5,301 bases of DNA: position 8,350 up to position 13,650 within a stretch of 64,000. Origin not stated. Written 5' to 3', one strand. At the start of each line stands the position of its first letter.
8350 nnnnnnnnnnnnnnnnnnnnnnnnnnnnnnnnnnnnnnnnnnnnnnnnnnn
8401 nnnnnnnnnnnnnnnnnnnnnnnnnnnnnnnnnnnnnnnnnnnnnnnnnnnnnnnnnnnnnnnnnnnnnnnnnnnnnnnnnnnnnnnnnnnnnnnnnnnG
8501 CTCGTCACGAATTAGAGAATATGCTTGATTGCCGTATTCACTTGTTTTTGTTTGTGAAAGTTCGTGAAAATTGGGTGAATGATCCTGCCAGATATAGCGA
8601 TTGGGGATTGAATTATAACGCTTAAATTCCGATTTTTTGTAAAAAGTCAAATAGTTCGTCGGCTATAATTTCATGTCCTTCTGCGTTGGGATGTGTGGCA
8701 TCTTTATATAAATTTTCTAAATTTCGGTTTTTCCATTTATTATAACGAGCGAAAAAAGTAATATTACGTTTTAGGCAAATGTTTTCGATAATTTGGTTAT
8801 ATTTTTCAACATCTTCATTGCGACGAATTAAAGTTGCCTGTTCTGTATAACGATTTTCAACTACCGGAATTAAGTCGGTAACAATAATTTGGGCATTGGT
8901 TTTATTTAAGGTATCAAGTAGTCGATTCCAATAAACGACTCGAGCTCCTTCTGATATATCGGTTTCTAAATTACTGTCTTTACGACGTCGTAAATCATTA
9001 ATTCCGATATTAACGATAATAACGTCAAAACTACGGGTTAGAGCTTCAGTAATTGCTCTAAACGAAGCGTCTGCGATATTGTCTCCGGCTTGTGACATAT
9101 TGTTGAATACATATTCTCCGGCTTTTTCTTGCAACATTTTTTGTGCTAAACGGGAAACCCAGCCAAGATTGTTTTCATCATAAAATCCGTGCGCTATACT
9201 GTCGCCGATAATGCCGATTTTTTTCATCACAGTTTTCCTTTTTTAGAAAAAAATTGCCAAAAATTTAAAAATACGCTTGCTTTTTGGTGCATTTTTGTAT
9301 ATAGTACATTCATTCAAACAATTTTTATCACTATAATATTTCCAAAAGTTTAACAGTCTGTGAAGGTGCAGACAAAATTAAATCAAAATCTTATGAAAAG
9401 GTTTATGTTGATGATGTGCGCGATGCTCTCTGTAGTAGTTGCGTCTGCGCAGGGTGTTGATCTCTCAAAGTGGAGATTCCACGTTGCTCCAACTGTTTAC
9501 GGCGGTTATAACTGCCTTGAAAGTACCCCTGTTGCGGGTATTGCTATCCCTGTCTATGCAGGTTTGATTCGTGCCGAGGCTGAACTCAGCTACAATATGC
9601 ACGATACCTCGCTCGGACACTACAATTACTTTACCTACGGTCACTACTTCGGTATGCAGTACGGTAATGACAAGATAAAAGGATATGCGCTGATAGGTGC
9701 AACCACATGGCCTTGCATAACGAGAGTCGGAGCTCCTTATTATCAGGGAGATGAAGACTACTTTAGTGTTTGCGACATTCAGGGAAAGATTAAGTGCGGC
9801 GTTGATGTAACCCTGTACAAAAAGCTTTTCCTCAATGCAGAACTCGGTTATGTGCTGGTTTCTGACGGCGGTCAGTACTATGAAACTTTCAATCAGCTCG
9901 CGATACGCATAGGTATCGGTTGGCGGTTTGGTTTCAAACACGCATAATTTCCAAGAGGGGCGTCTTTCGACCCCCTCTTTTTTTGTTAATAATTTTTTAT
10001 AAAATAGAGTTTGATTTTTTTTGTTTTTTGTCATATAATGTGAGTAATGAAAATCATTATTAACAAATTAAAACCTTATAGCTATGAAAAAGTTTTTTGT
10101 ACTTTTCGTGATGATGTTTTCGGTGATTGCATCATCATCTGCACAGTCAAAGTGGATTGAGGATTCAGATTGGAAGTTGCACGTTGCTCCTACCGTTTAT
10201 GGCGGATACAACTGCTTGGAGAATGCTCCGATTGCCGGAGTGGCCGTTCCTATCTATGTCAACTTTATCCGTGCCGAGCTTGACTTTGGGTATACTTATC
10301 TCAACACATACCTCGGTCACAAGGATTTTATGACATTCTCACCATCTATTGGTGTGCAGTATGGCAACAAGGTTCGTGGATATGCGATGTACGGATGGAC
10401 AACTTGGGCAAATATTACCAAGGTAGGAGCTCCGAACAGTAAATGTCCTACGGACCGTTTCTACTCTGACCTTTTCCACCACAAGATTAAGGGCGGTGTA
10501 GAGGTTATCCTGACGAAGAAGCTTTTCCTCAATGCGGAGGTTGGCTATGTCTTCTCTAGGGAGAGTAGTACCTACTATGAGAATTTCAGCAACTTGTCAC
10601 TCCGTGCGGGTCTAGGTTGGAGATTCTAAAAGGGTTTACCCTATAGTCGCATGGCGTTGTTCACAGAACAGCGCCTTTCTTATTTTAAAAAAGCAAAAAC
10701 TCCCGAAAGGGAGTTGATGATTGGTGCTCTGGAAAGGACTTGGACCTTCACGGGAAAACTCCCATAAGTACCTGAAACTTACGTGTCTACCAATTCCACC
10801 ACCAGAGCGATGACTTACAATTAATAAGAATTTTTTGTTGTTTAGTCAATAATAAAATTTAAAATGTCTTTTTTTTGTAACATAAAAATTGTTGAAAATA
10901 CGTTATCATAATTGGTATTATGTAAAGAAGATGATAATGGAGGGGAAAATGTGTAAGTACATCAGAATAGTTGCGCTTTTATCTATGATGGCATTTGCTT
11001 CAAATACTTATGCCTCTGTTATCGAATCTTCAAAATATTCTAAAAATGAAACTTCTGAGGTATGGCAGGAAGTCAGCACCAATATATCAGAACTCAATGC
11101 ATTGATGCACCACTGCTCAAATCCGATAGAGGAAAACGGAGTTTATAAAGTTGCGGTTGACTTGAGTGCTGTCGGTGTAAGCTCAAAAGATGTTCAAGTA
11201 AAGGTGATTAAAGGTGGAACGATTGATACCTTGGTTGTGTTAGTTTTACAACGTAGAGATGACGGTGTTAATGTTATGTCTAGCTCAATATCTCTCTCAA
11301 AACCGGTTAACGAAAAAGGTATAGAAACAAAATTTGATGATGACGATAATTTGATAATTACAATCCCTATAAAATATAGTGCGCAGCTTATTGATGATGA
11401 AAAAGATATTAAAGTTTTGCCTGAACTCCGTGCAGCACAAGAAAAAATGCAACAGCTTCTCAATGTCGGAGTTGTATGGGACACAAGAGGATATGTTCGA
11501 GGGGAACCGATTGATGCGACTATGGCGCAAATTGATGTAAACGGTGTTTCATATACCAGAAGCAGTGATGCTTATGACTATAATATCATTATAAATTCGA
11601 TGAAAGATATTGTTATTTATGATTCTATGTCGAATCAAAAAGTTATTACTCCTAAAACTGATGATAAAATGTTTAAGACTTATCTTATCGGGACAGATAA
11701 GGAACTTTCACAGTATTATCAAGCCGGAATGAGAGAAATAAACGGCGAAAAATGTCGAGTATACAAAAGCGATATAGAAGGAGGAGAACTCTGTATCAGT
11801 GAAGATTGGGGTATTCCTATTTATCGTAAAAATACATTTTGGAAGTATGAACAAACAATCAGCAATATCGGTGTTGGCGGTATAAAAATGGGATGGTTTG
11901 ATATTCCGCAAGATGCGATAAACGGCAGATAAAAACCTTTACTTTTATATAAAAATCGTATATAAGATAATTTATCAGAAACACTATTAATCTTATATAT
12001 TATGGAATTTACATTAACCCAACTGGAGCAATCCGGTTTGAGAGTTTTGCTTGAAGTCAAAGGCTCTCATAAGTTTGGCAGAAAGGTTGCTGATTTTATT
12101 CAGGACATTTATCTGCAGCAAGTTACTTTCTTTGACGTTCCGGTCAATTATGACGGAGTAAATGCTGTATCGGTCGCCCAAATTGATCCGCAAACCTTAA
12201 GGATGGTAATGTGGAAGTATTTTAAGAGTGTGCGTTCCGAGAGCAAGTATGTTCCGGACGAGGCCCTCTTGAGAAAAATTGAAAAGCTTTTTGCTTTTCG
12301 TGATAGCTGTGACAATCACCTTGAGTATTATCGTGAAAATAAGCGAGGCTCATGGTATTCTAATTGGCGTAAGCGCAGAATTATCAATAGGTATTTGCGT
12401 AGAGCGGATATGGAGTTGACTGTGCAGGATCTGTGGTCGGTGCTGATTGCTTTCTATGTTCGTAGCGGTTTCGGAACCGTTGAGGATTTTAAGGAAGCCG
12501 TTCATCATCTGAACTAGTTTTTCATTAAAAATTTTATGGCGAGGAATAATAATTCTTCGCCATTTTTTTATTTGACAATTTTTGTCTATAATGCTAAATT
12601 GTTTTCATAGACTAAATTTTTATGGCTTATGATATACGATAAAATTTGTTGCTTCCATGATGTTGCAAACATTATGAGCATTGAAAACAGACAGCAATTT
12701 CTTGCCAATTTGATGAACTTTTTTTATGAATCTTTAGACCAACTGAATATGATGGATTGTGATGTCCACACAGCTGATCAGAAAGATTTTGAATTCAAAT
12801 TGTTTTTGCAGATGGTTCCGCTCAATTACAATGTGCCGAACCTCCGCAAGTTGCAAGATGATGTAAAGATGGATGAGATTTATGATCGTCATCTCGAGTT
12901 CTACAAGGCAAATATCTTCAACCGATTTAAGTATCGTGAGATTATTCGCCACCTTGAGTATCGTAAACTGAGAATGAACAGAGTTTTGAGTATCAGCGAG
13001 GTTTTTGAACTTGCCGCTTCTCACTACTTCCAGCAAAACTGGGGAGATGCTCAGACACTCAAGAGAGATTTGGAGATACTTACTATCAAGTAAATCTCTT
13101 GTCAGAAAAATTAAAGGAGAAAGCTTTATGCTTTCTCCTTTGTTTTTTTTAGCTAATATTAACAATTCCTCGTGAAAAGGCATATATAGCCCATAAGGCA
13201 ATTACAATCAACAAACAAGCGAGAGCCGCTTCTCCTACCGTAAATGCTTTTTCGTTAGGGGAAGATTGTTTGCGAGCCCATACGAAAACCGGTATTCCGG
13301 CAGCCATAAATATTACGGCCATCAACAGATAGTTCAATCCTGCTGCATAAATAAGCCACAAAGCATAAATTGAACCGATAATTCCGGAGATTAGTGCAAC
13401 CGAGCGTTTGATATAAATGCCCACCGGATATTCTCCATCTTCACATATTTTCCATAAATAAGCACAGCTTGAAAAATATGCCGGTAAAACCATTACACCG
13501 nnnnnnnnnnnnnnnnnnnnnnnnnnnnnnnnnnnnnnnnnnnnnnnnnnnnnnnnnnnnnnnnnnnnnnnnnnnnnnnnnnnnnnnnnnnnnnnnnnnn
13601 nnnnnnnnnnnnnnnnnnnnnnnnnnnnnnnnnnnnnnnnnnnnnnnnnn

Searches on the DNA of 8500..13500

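Call 51: search_rna_families(source=window, start=8500, end=13500, threshold=evalue, max_evalue=1)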
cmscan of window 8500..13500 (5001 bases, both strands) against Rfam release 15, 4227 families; matches with E-value up to 1: 6.
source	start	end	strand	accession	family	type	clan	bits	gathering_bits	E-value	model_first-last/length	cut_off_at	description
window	10725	10808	-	RF00005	tRNA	Gene; tRNA;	CL00001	47.8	29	3.1e-08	1-71/71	no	tRNA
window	13111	13147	+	RF04343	Plastid-psbA-2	Cis-reg;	CL00153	27.3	55.8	0.043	1-60/60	no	Plastid-psbA-2 3UTR RNA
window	13111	13146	-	RF04352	Plastid-psbA-4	Cis-reg;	CL00153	27.2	56.8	0.14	1-61/61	no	Plastid-psbA-4 3UTR RNA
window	9853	10034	+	RF02188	ST7-OT4_2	Gene; lncRNA;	-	24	55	0.38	1-172/172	no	ST7 overlapping transcript 4 conserved region 2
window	13055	13151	+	RF00558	L20_leader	Cis-reg; leader;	-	21.1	58.7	0.94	1-127/127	no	Ribosomal protein L20 leader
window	13102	13153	+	RF00908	MIR529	Gene; miRNA;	-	20.2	75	0.45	1-131/131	no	MIR529 microRNA precursor family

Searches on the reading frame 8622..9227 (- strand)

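Call 79: search_protein_families(library=pfam, proteins=[window:8622-9227:-], max_evalue=0.01)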
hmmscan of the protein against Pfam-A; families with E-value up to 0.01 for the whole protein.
window:8622-9227:- (201 aa): 3 families
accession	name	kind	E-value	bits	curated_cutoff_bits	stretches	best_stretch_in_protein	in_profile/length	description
PF13472.12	Lipase_GDSL_2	-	7.4e-22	79.1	32.9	1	6-187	1-178/178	GDSL-like Lipase/Acylhydrolase family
PF00657.28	Lipase_GDSL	-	3.2e-14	54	23.6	1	4-192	1-208/208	GDSL-like Lipase/Acylhydrolase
PF17182.10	OSK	-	0.00044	20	27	1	48-154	54-145/202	OSK domain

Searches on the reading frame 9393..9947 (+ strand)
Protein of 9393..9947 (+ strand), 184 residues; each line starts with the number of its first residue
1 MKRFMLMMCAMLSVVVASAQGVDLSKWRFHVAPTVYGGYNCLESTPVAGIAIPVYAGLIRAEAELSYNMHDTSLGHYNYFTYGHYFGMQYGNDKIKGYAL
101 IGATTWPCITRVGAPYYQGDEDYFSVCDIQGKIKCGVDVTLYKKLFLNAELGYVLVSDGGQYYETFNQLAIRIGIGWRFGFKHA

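Call 6: search_protein_families(library=pfam, proteins=[window:9393-9947:+], max_evalue=1)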
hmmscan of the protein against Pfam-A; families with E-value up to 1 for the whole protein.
window:9393-9947:+ (184 aa): 1 family
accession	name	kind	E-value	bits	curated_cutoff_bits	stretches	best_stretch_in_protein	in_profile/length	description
PF13505.12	OMP_b-brl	-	0.00026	21.6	28.7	1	60-179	59-175/175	Outer membrane protein beta-barrel domain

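Call 7: search_protein_families(library=ncbifam, proteins=[window:9393-9947:+], max_evalue=1)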
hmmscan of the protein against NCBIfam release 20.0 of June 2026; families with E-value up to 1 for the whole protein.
window:9393-9947:+ (184 aa): 0 families

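Call 80: search_protein_families(library=padloc, proteins=[window:9393-9947:+], max_evalue=0.1)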
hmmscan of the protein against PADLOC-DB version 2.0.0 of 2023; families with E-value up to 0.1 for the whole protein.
window:9393-9947:+ (184 aa): 0 families
